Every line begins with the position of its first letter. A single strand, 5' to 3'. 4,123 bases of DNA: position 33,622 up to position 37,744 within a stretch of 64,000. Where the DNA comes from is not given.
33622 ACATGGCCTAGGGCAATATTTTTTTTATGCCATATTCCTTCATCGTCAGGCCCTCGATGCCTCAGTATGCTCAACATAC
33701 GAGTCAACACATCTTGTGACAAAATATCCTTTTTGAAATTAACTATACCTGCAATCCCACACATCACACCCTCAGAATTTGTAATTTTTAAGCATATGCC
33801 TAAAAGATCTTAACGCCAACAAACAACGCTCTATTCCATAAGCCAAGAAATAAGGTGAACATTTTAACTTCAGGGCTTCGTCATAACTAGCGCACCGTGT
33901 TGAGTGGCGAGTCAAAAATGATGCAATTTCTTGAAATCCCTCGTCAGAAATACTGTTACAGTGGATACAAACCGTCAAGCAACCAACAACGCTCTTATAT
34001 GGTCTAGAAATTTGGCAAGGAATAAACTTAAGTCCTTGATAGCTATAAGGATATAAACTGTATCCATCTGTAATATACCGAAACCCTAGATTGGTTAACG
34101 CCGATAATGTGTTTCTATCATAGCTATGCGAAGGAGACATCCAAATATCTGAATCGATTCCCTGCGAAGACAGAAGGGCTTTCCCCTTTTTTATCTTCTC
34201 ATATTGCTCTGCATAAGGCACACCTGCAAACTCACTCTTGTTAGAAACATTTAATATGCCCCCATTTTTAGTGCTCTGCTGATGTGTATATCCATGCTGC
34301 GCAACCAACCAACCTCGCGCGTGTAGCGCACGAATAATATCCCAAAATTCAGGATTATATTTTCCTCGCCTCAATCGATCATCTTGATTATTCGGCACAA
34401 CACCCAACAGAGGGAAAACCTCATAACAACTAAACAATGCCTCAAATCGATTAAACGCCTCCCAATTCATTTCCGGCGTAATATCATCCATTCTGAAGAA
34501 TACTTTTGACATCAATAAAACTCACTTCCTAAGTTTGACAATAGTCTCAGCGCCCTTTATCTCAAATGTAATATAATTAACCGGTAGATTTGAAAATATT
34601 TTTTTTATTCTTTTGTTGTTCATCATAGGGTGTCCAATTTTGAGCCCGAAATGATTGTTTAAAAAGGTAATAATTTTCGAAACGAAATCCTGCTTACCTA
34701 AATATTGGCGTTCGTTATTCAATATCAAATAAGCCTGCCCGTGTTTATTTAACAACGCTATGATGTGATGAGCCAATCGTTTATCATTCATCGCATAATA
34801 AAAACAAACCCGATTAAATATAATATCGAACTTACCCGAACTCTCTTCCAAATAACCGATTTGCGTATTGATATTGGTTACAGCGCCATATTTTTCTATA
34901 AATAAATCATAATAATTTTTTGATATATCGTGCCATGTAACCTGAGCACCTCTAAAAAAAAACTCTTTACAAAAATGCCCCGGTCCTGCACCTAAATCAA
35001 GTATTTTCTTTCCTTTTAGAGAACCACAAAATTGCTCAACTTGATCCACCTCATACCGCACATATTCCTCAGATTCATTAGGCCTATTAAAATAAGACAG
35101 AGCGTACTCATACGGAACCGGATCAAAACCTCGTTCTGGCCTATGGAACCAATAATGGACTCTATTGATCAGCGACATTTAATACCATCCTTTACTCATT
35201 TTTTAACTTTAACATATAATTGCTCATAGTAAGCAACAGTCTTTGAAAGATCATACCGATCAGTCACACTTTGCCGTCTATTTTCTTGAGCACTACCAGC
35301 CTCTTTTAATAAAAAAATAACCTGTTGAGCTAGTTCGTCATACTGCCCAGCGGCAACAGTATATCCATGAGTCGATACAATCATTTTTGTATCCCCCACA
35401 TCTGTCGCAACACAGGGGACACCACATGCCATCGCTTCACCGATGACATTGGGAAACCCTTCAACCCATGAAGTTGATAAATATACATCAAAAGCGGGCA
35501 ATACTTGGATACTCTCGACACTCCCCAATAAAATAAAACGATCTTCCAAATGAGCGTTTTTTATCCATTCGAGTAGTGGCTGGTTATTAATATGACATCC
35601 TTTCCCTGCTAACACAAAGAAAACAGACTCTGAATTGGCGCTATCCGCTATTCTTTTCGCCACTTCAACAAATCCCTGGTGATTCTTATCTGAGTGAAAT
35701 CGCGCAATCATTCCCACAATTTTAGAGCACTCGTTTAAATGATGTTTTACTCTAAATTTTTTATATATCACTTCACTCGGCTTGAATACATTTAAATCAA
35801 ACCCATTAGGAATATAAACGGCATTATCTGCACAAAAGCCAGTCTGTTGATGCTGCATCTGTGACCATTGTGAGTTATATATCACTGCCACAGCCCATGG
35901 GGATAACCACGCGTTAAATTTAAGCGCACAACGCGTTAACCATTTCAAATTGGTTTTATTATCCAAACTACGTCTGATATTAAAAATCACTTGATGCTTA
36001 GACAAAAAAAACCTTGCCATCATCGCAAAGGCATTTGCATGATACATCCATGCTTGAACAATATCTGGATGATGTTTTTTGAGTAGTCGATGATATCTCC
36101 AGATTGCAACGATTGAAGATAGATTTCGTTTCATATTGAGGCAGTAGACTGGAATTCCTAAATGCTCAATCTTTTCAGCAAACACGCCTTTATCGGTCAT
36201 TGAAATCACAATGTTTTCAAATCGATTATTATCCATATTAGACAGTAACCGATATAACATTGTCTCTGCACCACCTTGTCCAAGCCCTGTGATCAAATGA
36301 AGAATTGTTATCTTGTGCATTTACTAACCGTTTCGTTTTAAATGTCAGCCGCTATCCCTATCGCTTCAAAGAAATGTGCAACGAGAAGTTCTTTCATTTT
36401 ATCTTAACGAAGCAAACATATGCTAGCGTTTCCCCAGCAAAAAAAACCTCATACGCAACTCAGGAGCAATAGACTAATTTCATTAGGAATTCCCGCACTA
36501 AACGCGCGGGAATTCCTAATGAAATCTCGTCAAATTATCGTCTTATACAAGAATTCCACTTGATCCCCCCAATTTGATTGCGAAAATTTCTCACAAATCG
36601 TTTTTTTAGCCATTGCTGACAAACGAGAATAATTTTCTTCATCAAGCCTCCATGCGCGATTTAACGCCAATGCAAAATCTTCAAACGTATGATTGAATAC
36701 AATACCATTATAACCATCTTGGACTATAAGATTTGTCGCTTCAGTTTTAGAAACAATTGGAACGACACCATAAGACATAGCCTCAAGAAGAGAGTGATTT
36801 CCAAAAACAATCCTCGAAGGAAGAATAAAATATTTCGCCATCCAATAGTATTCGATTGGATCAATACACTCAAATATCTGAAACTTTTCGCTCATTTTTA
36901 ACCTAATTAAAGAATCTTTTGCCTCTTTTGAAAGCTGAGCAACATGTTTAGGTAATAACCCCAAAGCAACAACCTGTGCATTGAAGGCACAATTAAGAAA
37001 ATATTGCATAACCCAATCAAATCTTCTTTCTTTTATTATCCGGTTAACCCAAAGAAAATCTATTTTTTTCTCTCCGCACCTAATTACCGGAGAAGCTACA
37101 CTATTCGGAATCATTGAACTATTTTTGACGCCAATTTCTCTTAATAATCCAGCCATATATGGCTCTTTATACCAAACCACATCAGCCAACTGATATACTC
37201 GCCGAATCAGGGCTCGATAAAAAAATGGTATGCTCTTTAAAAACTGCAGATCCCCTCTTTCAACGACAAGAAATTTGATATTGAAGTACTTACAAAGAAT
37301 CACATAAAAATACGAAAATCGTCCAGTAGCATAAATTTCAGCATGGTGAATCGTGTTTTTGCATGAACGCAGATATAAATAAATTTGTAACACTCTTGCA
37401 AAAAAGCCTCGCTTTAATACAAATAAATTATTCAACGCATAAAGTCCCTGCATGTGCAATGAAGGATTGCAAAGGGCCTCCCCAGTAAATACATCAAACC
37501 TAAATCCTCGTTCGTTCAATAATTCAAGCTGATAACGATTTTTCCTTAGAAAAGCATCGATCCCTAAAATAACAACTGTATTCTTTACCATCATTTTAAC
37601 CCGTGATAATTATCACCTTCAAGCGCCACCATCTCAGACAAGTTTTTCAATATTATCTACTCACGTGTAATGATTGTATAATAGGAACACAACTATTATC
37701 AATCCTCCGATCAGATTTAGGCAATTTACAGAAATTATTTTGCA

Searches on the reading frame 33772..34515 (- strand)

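Call 40: search_protein_families(library=pfam, proteins=[window:33772-34515:-], max_evalue=0.001)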
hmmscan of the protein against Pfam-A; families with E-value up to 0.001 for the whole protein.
window:33772-34515:- (247 aa): 2 families
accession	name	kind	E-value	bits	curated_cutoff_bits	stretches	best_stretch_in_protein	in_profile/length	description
PF10096.14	DUF2334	-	3.2e-44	151.4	26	1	5-199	2-201/203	Uncharacterized protein conserved in bacteria (DUF2334)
PF01522.26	Polysacc_deac_1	-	3.1e-06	27.6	23.1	1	52-148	42-124/124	Polysaccharide deacetylase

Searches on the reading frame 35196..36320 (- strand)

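Call 6: search_protein_families(library=ncbifam, proteins=[window:35196-36320:-], max_evalue=0.00001)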
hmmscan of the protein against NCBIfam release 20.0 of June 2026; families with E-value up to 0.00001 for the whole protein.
window:35196-36320:- (374 aa): 21 families
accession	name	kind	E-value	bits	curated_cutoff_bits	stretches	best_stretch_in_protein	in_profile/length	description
TIGR03088.1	stp2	hypoth_equivalog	3.2e-37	128.5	409.05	1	4-371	2-372/374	TIGR03088 family PEP-CTERM/XrtA system glycosyltransferase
TIGR03999.1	thiol_BshA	equivalog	2.7e-24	85.8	273.7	1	168-372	170-373/375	N-acetyl-alpha-D-glucosaminyl L-malate synthase BshA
NF047684.1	TeichurnBiosyTuaC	equivalog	1.4e-17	63.7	550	1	154-372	174-389/391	teichuronic acid biosynthesis protein TuaC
NF041876.1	EPS_EpsE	equivalog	6.1e-15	55.3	400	1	145-358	166-382/389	exopolysaccharide biosynthesis GT4 family glycosyltransferase EpsE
NF050063.1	ProtGlycPglJ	equivalog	2.7e-13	49.9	500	1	1-309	1-300/363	N-acetylgalactosamine-N,N'-diacetylbacillosaminyl-diphospho-undecaprenol 4-alpha-N-acetylgalactosaminyltransferase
NF007396.0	PRK09922.1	equivalog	3.7e-13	49.1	385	1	278-357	261-344/361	lipopolysaccharide 1,6-galactosyltransferase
NF038298.1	EPS_HpsO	equivalog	6.1e-13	48.3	575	1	78-347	83-359/388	hormogonium polysaccharide biosynthesis glycosyltransferase HpsO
NF053787.1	GlcN_PG_synth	equivalog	1.5e-11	43.8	480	1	157-372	156-359/361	N-acetylglucosaminyl phosphatidylglycerol synthase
NF038011.1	PelF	equivalog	2.1e-11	43.5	100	1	157-367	272-487/489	GT4 family glycosyltransferase PelF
NF047880.1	glyco_SdgA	exception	6.1e-11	41.6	800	1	169-350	286-466/488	serine-aspartate repeat adhesin O-glycosyltransferase SdgA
NF011726.0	PRK15179.1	equivalog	1e-10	40.6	733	1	188-323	506-640/694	Vi polysaccharide biosynthesis protein TviE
TIGR04063.1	stp3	hypoth_equivalog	1.9e-10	40.2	442.05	1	143-372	160-395/397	TIGR04063 family PEP-CTERM/XrtA system glycosyltransferase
NF053513.1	Gtran_IagA_BgsA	equivalog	4.5e-09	35.7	460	1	125-372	85-331/333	LTA glycolipid anchor biosynthesis glycosyltransferase, IagA/BgsA family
NF047881.1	glyco_SdgB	exception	1e-08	34.3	800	1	195-361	318-483/496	serine-aspartate repeat adhesin O-glycosyltransferase SdgB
NF038255.1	exopoly_VpsD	equivalog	2.8e-07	29.7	300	0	242-372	245-379/381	VpsD family glycosyltransferase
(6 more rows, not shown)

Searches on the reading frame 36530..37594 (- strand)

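Call 6: search_protein_families(library=ncbifam, proteins=[window:36530-37594:-], max_evalue=0.00001)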
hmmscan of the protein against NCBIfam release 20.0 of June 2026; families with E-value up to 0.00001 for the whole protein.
window:36530-37594:- (354 aa): 4 families
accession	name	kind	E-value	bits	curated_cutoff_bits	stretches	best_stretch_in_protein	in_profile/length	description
TIGR03999.1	thiol_BshA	equivalog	1.5e-06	27.4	273.7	1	225-353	244-373/375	N-acetyl-alpha-D-glucosaminyl L-malate synthase BshA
TIGR02095.1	glgA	subfamily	6e-06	25.2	328.45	1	251-351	367-475/477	glycogen/starch synthase, ADP-glucose type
NF001901.0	PRK00654.1-5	equivalog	8.6e-06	24.5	649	0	253-353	391-491/502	glycogen synthase GlgA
NF041876.1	EPS_EpsE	equivalog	8.7e-06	25.2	400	0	252-340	295-383/389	exopolysaccharide biosynthesis GT4 family glycosyltransferase EpsE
